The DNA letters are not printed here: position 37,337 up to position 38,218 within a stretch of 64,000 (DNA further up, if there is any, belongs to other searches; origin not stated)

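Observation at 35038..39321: Four translationally coupled genes (ATGA overlaps at every junction): PQQ beta-propeller, HemN-like radical SAM, UbiC-like chorismate lyase and WxWxIP flavin halogenase-family enzyme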

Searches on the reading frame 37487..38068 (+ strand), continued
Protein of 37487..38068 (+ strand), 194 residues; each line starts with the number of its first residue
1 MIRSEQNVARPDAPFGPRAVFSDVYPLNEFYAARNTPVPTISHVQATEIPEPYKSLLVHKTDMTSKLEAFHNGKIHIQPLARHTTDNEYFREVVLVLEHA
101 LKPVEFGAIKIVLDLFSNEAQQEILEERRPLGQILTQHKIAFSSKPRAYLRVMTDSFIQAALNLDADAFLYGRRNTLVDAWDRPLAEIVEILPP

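Call 29: find_encoding_contigs(protein=P0162, flank=8000, max_places=2)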
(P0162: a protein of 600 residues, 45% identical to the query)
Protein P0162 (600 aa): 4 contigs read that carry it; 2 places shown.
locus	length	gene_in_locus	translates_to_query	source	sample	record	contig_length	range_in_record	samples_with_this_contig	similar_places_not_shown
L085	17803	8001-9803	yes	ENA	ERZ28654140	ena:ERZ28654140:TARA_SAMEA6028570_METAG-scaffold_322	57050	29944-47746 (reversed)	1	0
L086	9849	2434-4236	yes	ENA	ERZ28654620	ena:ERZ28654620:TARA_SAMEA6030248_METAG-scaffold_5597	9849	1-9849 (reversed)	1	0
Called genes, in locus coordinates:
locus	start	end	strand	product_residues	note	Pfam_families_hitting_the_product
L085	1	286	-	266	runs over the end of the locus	PF00378:ECH_1, PF16113:ECH_2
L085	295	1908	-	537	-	PF01039:Carboxyl_trans, PF03255:ACCA, PF06833:MdcE (faint)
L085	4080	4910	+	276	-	PF11412:DsbD_N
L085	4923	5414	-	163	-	PF01625:PMSR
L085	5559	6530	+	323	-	PF00069:Pkinase, PF07714:PK_Tyr_Ser-Thr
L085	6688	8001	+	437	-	PF04055:Radical_SAM, PF06969:HemN_C (weak)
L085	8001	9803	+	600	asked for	PF00890:FAD_binding_2 (faint), PF01266:DAO (faint), PF01494:FAD_binding_3, PF01946:Thi4 (faint), PF04820:Trp_halogenase, PF07992:Pyr_redox_2 (faint), PF12831:FAD_oxidored, PF04820:Trp_halogenase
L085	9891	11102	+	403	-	PF13439:Glyco_transf_4 (faint), PF00534:Glycos_transf_1, PF13692:Glyco_trans_1_4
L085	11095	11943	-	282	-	PF01842:ACT, PF13291:ACT_4 (faint), PF00551:Formyl_trans_N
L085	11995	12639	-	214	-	PF13532:2OG-FeII_Oxy_2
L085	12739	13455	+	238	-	PF01346:FKBP_N, PF00254:FKBP_C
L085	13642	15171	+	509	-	-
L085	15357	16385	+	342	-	PF00392:GntR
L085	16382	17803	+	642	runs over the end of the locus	PF00294:PfkB, PF00702:Hydrolase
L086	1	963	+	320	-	?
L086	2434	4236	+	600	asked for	PF00890:FAD_binding_2 (faint), PF01266:DAO (faint), PF01494:FAD_binding_3, PF01946:Thi4 (faint), PF04820:Trp_halogenase, PF07992:Pyr_redox_2 (faint), PF12831:FAD_oxidored, PF04820:Trp_halogenase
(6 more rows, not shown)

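Call 30: find_encoding_contigs(protein=P0217, flank=8000, max_places=2)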
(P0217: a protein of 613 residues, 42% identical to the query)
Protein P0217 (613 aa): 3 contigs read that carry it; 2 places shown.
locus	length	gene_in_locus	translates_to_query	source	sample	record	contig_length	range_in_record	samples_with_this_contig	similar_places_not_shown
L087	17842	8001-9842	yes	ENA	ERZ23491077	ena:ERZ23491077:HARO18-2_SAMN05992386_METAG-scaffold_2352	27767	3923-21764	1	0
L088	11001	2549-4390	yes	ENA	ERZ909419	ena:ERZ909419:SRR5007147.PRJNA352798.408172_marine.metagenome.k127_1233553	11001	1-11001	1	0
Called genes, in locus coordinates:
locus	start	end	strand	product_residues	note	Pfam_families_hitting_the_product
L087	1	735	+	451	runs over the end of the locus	PF02878:PGM_PMM_I, PF02879:PGM_PMM_II, PF02880:PGM_PMM_III, PF00408:PGM_PMM_IV (weak)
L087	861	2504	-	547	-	PF00004:AAA, PF01078:Mg_chelatase (faint), PF07724:AAA_2, PF10431:ClpB_D2-small (weak)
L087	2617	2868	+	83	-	PF09723:Zn_ribbon_8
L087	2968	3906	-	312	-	PF00781:DAGK_cat, PF01513:NAD_kinase (weak), PF19279:YegS_C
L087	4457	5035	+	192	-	PF01923:Cob_adeno_trans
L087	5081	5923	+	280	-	PF00072:Response_reg, PF00990:GGDEF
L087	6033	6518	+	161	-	PF00581:Rhodanese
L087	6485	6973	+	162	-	PF07291:MauE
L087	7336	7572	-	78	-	-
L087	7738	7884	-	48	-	PF04255:DUF433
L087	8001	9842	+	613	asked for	PF04055:Radical_SAM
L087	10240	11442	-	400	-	PF01011:PQQ (faint), PF13570:Beta-prop_ACSF4, PF13360:PQQ_2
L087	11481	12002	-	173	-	PF13279:4HBT_2, PF03061:4HBT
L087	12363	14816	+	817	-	PF03190:Thioredox_DsbH, PF13098:Thioredoxin_2 (faint), PF13899:Thioredoxin_7, PF06662:C5-epim_C (faint)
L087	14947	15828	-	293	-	PF06325:PrmA, PF08242:Methyltransf_12 (faint), PF13489:Methyltransf_23 (weak), PF05175:MTS, PF13649:Methyltransf_25, PF13847:Methyltransf_31, PF08241:Methyltransf_11 (weak)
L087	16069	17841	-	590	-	PF00989:PAS (weak), PF08448:PAS_4, PF13426:PAS_9 (faint), PF02518:HATPase_c, PF00072:Response_reg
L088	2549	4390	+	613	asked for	PF04055:Radical_SAM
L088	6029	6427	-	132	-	PF03061:4HBT, PF13279:4HBT_2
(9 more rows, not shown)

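Call 33: list_cluster_members(proteins=[P0122, P0126, P0130, P0138, P0150, P0162, P0168, P0201, P0217, P0206])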
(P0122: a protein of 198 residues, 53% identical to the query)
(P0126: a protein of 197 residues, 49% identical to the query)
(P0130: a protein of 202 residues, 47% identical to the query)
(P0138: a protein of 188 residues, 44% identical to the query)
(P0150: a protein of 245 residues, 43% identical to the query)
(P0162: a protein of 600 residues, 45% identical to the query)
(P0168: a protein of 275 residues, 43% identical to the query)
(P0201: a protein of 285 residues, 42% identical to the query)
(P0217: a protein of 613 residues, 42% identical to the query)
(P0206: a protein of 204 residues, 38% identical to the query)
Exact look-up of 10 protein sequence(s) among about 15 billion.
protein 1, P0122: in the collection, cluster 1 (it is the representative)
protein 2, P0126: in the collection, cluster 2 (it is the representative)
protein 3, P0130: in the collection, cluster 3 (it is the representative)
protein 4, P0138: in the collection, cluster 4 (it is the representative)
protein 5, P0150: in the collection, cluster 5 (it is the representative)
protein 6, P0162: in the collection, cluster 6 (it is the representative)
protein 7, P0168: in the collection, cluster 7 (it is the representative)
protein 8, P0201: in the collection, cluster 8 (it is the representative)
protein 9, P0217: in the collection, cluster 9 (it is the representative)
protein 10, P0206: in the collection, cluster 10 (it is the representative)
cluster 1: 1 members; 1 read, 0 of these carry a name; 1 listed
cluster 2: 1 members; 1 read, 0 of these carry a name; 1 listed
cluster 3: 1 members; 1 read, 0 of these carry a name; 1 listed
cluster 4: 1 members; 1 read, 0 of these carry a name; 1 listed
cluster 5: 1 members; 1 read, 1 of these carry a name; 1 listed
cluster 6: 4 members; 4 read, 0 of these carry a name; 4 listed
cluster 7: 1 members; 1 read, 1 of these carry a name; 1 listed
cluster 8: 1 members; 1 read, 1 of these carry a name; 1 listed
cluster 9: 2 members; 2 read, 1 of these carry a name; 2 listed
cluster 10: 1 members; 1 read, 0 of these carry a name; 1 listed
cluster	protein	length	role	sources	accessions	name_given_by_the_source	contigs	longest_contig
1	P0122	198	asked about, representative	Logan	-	-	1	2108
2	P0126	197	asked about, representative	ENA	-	-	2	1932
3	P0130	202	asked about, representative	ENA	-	-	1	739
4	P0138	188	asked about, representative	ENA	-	-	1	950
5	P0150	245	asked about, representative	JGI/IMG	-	hypothetical protein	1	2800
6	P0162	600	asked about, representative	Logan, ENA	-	-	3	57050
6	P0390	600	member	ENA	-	-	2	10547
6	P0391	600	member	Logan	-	-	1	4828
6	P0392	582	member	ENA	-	-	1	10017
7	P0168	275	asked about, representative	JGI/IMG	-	chorismate-pyruvate lyase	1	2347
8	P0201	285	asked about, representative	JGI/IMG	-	chorismate-pyruvate lyase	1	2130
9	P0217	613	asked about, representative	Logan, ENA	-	-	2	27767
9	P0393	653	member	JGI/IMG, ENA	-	oxygen-independent coproporphyrinogen-3 oxidase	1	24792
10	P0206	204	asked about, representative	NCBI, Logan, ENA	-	-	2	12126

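Call 34: find_encoding_contigs(protein=P0206, flank=8000, max_places=2)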
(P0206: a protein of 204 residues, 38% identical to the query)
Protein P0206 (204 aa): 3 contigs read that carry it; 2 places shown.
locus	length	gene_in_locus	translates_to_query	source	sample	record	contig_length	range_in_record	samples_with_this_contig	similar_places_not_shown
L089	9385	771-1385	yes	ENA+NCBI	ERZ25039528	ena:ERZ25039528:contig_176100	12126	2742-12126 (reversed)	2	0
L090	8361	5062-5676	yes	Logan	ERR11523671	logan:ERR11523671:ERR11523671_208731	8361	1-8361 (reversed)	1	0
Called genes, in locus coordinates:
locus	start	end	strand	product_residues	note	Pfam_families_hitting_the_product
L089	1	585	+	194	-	?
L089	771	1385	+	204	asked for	-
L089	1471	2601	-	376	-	PF17996:CE2_N, PF00657:Lipase_GDSL (faint), PF13472:Lipase_GDSL_2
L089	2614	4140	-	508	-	PF13204:Apiosidase, PF12904:Collagen_bind_2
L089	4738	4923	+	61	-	PF04964:Flp_Fap (weak)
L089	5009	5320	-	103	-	PF08922:DUF1905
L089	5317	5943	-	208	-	PF12867:DinB_2, PF05163:DinB (weak)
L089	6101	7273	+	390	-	PF00266:Aminotran_5, PF01041:DegT_DnrJ_EryC1 (weak), PF01212:Beta_elim_lyase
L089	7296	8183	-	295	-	PF00106:adh_short, PF08659:KR, PF13561:adh_short_C2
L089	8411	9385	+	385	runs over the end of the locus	PF03054:tRNA_Me_trans, PF20259:tRNA_Me_trans_M, PF20258:tRNA_Me_trans_C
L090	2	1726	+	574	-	?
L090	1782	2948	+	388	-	PF13472:Lipase_GDSL_2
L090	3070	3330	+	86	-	-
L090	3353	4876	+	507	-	PF00501:AMP-binding, PF13193:AMP-binding_C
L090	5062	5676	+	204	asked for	-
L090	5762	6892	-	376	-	PF17996:CE2_N, PF00657:Lipase_GDSL (faint), PF13472:Lipase_GDSL_2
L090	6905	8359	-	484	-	?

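Call 35: list_cluster_members(proteins=[P0136, P0143, P0155, P0165, P0174, P0178, P0195, P0213, P0242, P0267])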
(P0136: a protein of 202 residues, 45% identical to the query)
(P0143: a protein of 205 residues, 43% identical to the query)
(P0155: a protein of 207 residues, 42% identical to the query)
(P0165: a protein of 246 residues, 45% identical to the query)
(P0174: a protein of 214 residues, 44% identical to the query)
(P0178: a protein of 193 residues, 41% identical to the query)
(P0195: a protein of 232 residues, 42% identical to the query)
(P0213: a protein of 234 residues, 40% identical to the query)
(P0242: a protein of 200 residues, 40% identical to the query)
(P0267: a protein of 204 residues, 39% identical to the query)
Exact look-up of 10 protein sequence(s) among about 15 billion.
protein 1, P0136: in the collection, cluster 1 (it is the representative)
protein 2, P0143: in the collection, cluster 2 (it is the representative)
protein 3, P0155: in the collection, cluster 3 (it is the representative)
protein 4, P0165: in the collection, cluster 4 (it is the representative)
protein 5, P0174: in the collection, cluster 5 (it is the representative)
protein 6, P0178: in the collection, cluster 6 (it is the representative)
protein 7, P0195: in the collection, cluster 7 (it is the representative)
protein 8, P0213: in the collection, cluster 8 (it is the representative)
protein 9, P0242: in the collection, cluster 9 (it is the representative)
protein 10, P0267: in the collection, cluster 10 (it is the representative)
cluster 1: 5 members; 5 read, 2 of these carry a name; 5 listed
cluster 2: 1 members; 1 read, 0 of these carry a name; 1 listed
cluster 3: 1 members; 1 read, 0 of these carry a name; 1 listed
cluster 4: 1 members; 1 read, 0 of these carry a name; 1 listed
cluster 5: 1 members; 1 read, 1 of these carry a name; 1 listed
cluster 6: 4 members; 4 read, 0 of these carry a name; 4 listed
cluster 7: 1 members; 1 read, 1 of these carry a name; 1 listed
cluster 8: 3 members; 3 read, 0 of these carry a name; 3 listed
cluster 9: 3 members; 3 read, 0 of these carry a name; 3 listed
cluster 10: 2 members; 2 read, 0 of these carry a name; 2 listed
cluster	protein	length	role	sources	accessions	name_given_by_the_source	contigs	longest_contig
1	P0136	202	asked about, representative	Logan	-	-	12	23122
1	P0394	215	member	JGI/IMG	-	chorismate-pyruvate lyase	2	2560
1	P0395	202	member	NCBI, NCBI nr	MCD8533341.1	MAG: hypothetical protein LR011_00545 [Verrucomicrobia bacterium] | hypothetical protein [Verrucomicrobiota bacterium]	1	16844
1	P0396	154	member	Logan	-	-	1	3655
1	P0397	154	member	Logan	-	-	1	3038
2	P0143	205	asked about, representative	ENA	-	-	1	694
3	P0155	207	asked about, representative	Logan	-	-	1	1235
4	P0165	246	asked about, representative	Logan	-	-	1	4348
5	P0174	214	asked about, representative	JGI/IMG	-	hypothetical protein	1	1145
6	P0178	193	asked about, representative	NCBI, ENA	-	-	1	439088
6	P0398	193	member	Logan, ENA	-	-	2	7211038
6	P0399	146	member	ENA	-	-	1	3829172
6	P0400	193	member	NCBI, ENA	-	-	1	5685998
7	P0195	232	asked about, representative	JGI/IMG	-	chorismate-pyruvate lyase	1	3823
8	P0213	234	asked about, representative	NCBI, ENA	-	-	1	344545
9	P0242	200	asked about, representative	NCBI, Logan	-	-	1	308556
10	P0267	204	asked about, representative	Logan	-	-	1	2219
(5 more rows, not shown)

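Call 36: find_encoding_contigs(protein=P0178, flank=9000, max_places=3)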
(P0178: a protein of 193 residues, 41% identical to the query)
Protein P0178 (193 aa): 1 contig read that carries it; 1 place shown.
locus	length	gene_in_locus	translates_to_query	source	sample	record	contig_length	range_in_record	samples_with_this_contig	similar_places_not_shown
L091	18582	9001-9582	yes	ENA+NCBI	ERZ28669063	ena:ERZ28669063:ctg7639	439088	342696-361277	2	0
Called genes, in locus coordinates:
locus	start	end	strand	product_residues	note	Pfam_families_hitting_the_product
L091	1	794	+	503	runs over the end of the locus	PF00474:SSF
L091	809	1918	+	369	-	PF00501:AMP-binding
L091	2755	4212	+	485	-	PF00171:Aldedh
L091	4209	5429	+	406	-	PF00465:Fe-ADH, PF13685:Fe-ADH_2, PF25137:ADH_Fe_C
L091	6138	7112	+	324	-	-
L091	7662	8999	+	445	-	PF04055:Radical_SAM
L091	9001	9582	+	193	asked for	-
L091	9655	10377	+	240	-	PF17700:DUF5546 (faint)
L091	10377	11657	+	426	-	PF00890:FAD_binding_2 (weak), PF01134:GIDA (weak), PF01266:DAO (weak), PF01494:FAD_binding_3, PF03486:HI0933_like (weak), PF04820:Trp_halogenase, PF12831:FAD_oxidored, PF04820:Trp_halogenase, +3 more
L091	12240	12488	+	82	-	-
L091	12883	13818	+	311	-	PF01609:DDE_Tnp_1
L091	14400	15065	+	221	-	PF01555:N6_N4_Mtase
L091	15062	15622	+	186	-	PF13310:Virulence_RhuM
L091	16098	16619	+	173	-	PF13673:Acetyltransf_10, PF00583:Acetyltransf_1 (weak), PF13508:Acetyltransf_7, PF08445:FR47 (weak)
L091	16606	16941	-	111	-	PF08681:TacA1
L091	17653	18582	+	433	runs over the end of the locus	PF13579:Glyco_trans_4_4 (weak), PF13439:Glyco_transf_4 (weak), PF20706:GT4-conflict (weak), PF00534:Glycos_transf_1, PF13692:Glyco_trans_1_4, PF13524:Glyco_trans_1_2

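Call 37: find_encoding_contigs(protein=P0242, flank=9000, max_places=2)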
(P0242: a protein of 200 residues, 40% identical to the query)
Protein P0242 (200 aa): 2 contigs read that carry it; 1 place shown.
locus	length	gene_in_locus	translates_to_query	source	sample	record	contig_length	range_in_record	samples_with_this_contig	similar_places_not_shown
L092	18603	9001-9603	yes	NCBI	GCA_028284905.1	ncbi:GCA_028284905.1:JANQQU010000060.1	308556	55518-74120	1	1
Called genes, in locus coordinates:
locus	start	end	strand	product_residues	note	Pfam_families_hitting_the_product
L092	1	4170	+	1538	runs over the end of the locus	PF23748:Beta-prop_LRRK2 (faint), PF08450:SGL (faint), PF07494:Reg_prop (weak), PF07495:Y_Y_Y, PF00512:HisKA, PF02518:HATPase_c, PF00072:Response_reg, PF00211:Guanylate_cyc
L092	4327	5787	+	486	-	PF00501:AMP-binding, PF13193:AMP-binding_C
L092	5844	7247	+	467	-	PF01134:GIDA (weak), PF01266:DAO, PF01494:FAD_binding_3, PF04820:Trp_halogenase, PF07992:Pyr_redox_2 (weak), PF12831:FAD_oxidored, PF13450:NAD_binding_8 (weak), PF04820:Trp_halogenase, +4 more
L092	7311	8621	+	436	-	PF01266:DAO (weak), PF01494:FAD_binding_3, PF04820:Trp_halogenase, PF05834:Lycopene_cycl (weak), PF07992:Pyr_redox_2 (weak), PF12831:FAD_oxidored, PF13450:NAD_binding_8 (weak), PF04820:Trp_halogenase, +2 more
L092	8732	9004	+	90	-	-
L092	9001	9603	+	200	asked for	-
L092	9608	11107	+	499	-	PF03062:MBOAT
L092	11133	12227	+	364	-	-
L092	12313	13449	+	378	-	-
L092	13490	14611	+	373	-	-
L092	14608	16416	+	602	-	PF00664:ABC_membrane, PF00005:ABC_tran, PF02463:SMC_N (weak)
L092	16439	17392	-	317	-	PF00535:Glycos_transf_2, PF10111:Glyco_tranf_2_2 (weak), PF13641:Glyco_tranf_2_3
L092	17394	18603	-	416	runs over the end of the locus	PF01041:DegT_DnrJ_EryC1, PF00155:Aminotran_1_2 (faint), PF01212:Beta_elim_lyase (faint)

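Call 38: find_encoding_contigs(protein=P0213, flank=9000, max_places=2)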
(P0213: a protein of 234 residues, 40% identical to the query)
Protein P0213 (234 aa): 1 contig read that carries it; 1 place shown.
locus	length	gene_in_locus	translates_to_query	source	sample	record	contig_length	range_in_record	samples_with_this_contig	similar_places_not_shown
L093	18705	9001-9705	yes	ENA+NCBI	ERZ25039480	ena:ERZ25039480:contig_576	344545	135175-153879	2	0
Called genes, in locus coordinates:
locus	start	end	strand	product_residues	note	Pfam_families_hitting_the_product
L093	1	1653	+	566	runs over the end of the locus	-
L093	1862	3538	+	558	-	PF16586:DUF5060 (weak)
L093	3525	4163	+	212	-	-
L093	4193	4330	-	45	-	-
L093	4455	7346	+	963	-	PF02837:Glyco_hydro_2_N, PF13364:BetaGal_ABD2 (faint), PF00703:Glyco_hydro_2, PF02836:Glyco_hydro_2_C, PF16355:DUF4982, PF18565:Glyco_hydro2_C5, PF02837:Glyco_hydro_2_N (weak), PF18565:Glyco_hydro2_C5 (weak), +1 more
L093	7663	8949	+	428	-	PF04055:Radical_SAM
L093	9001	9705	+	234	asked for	-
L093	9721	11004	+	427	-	PF00890:FAD_binding_2 (weak), PF01266:DAO (weak), PF01494:FAD_binding_3, PF01946:Thi4 (faint), PF04820:Trp_halogenase, PF12831:FAD_oxidored, PF13450:NAD_binding_8 (weak), PF04820:Trp_halogenase, +1 more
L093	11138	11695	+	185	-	PF13279:4HBT_2, PF03061:4HBT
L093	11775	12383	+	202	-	-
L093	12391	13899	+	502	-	PF00501:AMP-binding, PF14535:AMP-binding_C_2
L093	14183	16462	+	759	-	PF01011:PQQ (faint), PF13360:PQQ_2, PF13570:Beta-prop_ACSF4 (weak)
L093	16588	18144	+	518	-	PF01011:PQQ (faint), PF13360:PQQ_2, PF13570:Beta-prop_ACSF4, PF13360:PQQ_2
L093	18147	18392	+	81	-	PF11755:DUF3311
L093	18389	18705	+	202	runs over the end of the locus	PF00474:SSF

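Call 45: search_protein_families(library=pfam, alignment_id=A2, max_evalue=1)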
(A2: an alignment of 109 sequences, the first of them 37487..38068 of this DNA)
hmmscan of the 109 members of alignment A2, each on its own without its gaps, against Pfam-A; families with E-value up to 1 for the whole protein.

A. member 1, window:37487-38068:+ (194 aa): 0 families

B. families by the number of members that match (of 109 scanned): 18 families
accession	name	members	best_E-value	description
PF04345.18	Chor_lyase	3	0.023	Chorismate lyase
PF01048.26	PNP_UDP_1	1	0.014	Phosphorylase superfamily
PF01947.21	Rv2949c-like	1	0.02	Chorismate pyruvate-lyase Rv2949c-like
PF13556.12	HTH_30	1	0.032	PucR C-terminal helix-turn-helix domain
PF04592.20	SelP_N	1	0.034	Selenoprotein P, N terminal region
PF18533.6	DUF5622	1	0.054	Domain of unknown function (DUF5622)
PF07223.17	DUF1421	1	0.066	UBA-like domain (DUF1421)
PF11095.14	Gemin7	1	0.07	Gem-associated protein 7 (Gemin7)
PF21950.2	MINION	1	0.072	Protein myomixer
PF20217.3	DUF6577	1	0.082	Family of unknown function (DUF6577)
PF18822.6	CdvA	1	0.11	CdvA-like coiled-coil domain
PF04495.20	GRASP55_65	1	0.15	GRASP55/65 PDZ-like domain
PF20910.2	TDP-43_C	1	0.17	TAR DNA-binding protein 43, C-terminal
PF20226.3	DUF6585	1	0.17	Family of unknown function (DUF6585)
PF04448.17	DUF551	1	0.21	Protein of unknown function (DUF551)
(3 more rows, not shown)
